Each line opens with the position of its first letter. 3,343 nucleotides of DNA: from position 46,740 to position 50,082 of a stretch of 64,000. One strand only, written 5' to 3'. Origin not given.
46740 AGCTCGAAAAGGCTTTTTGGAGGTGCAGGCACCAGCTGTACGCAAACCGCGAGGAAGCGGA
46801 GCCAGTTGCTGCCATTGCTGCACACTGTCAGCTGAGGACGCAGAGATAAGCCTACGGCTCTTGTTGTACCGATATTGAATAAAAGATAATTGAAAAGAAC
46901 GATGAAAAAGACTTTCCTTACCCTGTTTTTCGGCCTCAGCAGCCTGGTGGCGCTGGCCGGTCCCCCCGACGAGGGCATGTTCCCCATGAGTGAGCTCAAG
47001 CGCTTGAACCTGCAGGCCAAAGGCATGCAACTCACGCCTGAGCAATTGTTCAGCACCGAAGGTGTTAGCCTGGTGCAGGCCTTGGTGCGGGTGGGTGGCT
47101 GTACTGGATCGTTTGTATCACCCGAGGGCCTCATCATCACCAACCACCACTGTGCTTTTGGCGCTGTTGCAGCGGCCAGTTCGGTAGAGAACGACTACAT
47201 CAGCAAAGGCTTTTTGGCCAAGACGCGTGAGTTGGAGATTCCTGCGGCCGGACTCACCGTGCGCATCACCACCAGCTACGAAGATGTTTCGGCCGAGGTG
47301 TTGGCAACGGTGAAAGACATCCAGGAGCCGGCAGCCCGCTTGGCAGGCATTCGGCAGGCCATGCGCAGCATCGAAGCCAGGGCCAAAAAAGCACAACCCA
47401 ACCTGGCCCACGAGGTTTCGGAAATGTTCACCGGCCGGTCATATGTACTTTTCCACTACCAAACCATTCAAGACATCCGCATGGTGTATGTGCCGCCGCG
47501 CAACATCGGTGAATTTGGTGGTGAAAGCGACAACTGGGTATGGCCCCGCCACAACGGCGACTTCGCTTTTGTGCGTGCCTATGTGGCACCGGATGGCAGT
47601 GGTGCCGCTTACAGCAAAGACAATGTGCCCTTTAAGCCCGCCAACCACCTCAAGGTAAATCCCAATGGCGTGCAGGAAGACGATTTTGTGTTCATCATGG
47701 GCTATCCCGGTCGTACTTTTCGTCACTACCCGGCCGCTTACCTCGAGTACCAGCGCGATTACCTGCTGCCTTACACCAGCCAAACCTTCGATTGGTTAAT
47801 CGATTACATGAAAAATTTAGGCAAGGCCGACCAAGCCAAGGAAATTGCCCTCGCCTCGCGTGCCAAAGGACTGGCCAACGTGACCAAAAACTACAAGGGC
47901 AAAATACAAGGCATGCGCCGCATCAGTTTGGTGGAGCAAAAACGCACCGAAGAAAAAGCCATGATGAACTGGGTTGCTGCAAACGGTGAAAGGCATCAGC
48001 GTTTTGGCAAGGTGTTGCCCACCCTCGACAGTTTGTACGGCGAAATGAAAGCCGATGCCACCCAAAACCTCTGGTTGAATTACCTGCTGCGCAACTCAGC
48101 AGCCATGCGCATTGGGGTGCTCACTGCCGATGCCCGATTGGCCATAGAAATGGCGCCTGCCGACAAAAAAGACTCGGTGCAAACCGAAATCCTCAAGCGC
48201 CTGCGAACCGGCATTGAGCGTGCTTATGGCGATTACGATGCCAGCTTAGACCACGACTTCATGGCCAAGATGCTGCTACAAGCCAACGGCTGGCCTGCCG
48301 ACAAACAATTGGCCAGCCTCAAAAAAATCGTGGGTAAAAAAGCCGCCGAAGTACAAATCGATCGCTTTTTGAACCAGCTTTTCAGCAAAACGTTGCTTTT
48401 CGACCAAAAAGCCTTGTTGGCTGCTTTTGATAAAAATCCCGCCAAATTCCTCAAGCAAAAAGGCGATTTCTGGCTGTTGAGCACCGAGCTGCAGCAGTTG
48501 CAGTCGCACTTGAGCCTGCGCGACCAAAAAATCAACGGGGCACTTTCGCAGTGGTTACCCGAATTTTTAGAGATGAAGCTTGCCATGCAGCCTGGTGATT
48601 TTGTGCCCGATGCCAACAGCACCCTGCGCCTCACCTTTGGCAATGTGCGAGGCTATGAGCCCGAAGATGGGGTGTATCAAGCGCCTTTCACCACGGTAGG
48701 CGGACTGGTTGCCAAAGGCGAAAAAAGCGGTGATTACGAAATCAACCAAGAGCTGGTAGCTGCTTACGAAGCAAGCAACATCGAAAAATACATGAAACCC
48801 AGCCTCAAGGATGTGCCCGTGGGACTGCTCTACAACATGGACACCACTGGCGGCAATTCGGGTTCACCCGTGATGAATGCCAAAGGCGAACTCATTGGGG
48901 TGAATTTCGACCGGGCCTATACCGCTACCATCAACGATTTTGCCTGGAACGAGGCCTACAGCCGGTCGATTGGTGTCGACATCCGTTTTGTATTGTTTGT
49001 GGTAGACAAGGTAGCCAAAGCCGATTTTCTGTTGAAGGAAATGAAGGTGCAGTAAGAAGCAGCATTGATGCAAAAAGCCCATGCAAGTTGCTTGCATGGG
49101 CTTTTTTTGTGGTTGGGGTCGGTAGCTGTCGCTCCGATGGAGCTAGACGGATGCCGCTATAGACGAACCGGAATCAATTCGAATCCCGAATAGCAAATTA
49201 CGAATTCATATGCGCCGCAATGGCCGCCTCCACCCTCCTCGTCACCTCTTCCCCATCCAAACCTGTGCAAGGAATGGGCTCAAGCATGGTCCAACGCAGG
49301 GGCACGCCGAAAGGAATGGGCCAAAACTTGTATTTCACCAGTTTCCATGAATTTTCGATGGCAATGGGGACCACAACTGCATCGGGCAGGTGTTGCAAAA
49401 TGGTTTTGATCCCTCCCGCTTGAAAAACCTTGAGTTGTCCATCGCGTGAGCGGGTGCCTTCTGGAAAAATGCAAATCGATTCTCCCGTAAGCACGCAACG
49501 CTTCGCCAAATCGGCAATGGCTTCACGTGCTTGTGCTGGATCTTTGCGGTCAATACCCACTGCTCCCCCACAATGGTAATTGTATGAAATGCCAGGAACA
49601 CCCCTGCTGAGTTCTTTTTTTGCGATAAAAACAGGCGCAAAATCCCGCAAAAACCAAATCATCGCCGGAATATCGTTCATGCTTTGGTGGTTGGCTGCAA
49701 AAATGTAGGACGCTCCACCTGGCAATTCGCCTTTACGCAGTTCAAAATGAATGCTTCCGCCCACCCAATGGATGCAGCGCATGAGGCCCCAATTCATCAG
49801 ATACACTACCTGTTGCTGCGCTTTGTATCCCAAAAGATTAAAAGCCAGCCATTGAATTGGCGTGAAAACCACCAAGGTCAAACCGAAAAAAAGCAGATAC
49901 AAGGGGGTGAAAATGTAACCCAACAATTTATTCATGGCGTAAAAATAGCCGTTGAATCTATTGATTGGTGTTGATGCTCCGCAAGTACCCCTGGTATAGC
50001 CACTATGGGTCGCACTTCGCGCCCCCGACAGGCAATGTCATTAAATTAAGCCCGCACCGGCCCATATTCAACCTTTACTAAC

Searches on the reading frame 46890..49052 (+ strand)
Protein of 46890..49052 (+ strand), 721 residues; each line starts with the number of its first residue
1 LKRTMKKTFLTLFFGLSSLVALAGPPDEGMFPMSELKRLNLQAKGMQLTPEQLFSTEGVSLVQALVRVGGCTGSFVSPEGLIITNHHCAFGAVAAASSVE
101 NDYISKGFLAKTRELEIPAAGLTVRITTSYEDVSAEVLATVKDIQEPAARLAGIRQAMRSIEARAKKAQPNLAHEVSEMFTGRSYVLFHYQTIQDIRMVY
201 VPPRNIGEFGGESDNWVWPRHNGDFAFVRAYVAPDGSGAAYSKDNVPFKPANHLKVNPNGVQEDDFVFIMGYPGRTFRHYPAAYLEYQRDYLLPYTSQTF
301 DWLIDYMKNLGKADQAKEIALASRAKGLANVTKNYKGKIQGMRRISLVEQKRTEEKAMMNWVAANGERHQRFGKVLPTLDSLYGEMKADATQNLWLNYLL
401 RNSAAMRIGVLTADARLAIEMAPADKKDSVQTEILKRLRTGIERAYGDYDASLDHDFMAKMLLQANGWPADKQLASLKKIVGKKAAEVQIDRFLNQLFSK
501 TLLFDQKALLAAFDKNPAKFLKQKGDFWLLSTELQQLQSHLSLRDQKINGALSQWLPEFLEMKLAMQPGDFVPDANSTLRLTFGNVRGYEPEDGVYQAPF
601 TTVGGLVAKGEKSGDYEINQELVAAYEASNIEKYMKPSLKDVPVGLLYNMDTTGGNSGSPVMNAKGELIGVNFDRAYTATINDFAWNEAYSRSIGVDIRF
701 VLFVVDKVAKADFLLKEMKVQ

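Call 73: search_protein_families(library=ncbifam, proteins=[window:46890-49052:+], max_evalue=0.00001)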
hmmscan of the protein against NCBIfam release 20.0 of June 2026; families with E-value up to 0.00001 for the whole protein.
window:46890-49052:+ (721 aa): 1 family
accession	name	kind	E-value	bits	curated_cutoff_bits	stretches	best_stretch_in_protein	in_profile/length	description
NF053519.1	DipepPtdsDpp7Prph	equivalog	2.2e-127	426.4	1200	1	25-720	19-707/708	dipeptidyl-peptidase Dpp7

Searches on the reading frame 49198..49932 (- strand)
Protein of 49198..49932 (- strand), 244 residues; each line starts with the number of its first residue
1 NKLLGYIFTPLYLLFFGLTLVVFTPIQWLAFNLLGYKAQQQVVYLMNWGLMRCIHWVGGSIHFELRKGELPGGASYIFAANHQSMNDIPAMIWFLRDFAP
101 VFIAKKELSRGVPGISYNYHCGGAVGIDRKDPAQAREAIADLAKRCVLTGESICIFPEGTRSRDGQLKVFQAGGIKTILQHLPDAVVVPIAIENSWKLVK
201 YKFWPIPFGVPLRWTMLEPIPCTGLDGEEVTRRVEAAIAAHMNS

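Call 73: search_protein_families(library=ncbifam, proteins=[window:49198-49932:-], max_evalue=0.00001)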
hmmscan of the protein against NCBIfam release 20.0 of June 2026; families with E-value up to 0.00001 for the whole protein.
window:49198-49932:- (244 aa): 4 families
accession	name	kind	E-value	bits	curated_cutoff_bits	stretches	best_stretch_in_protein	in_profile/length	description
TIGR00530.1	AGP_acyltrn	subfamily_domain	4.9e-18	65.1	102.95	1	71-179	13-118/130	1-acylglycerol-3-phosphate O-acyltransferase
NF006386.0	PRK08633.1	equivalog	3.4e-11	41.6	1221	1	42-197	406-556/1147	acyl-[ACP]--phospholipid O-acyltransferase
NF011593.0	PRK15018.1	equivalog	6.9e-09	35.8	501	1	75-195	66-182/245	1-acylglycerol-3-phosphate O-acyltransferase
NF052553.1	LyOrLpactfOlsABRUA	equivalog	9.2e-09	34.8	300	1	13-166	11-152/263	lyso-ornithine lipid O-acyltransferase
